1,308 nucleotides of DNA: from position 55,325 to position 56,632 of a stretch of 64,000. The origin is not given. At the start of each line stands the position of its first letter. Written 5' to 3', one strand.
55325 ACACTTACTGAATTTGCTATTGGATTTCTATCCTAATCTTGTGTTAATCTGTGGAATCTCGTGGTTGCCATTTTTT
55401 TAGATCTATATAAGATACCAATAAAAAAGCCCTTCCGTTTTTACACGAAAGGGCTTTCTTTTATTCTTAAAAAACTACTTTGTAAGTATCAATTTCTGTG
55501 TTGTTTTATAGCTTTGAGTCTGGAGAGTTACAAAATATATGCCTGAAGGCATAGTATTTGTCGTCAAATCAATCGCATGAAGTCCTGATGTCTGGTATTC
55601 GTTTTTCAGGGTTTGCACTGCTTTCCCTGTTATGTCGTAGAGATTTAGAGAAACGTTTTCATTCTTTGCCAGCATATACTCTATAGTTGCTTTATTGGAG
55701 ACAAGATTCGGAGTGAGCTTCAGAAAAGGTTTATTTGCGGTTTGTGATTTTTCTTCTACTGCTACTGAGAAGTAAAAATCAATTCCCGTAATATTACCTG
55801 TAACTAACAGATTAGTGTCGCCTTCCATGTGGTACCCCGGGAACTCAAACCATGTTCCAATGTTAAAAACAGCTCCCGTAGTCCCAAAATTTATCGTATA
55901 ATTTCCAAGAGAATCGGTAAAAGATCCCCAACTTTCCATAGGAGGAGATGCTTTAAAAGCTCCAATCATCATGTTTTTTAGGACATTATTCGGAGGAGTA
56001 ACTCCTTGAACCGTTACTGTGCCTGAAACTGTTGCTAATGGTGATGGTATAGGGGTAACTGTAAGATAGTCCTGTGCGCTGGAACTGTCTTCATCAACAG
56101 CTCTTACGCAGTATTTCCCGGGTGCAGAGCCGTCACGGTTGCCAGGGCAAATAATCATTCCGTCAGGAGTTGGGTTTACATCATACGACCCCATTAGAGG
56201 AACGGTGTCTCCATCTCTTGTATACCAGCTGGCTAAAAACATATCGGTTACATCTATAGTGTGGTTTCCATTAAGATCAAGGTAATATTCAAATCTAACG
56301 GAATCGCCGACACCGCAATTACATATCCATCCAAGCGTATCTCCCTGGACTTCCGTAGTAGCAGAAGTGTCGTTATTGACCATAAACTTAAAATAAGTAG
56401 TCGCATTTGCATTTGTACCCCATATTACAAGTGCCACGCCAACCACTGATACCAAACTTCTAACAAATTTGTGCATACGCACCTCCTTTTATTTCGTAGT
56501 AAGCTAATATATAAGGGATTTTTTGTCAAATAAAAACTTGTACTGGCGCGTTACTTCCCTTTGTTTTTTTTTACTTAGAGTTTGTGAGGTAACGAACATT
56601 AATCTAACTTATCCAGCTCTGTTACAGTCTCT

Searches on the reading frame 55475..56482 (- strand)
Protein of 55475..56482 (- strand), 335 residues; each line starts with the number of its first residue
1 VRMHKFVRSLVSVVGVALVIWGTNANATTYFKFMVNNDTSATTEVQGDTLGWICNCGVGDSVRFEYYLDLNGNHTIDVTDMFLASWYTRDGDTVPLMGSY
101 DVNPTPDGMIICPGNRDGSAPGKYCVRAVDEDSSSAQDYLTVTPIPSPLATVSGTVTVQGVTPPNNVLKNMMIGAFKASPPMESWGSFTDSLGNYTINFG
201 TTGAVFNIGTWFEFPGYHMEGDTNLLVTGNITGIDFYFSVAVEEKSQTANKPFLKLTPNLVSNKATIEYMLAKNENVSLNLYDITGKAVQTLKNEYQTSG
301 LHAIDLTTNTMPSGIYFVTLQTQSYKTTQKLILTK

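Call 57: list_cluster_members(proteins=[window:55475-56482:-, window:56656-57453:-, window:57487-58758:-, window:54259-55254:+])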
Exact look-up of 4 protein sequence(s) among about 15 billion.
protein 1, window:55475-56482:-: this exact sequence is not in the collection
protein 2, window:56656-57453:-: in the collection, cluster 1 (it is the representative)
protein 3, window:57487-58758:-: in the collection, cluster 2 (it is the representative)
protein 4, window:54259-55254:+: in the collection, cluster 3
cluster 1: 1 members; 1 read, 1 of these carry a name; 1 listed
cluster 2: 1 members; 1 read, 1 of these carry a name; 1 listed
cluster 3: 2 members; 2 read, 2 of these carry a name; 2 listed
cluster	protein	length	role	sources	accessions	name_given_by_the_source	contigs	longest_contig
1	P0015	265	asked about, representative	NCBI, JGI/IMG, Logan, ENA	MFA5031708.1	MAG: class I SAM-dependent methyltransferase [bacterium]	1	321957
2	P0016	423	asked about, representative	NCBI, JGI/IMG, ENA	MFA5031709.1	MAG: hypothetical protein WC614_01700 [bacterium]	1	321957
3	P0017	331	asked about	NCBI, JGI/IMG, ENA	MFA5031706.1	MAG: type I glyceraldehyde-3-phosphate dehydrogenase [bacterium]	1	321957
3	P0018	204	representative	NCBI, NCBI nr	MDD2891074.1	MAG: type I glyceraldehyde-3-phosphate dehydrogenase, partial [bacterium] | type I glyceraldehyde-3-phosphate dehydrogenase [bacterium]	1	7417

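Call 58: find_encoding_contigs(protein=P0018, flank=10000, max_places=3)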
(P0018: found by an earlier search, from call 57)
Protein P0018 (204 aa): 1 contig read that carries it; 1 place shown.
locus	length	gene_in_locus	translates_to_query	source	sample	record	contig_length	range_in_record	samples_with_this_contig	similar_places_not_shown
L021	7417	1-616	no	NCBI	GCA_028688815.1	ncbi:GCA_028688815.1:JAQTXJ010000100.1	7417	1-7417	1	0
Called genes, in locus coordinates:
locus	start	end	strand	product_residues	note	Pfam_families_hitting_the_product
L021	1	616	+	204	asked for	PF02800:Gp_dh_C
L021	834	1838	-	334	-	PF18962:Por_Secre_tail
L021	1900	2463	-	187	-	-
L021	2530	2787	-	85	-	PF05175:MTS (weak), PF08241:Methyltransf_11, PF08242:Methyltransf_12 (weak), PF13489:Methyltransf_23 (weak), PF13649:Methyltransf_25, PF13847:Methyltransf_31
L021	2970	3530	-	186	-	PF18962:Por_Secre_tail (weak)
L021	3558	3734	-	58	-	-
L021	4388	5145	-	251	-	PF01556:DnaJ_C, PF00684:DnaJ_CXXCXGXG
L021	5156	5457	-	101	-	PF00226:DnaJ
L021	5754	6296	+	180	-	PF02677:QueH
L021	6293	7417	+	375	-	PF01368:DHH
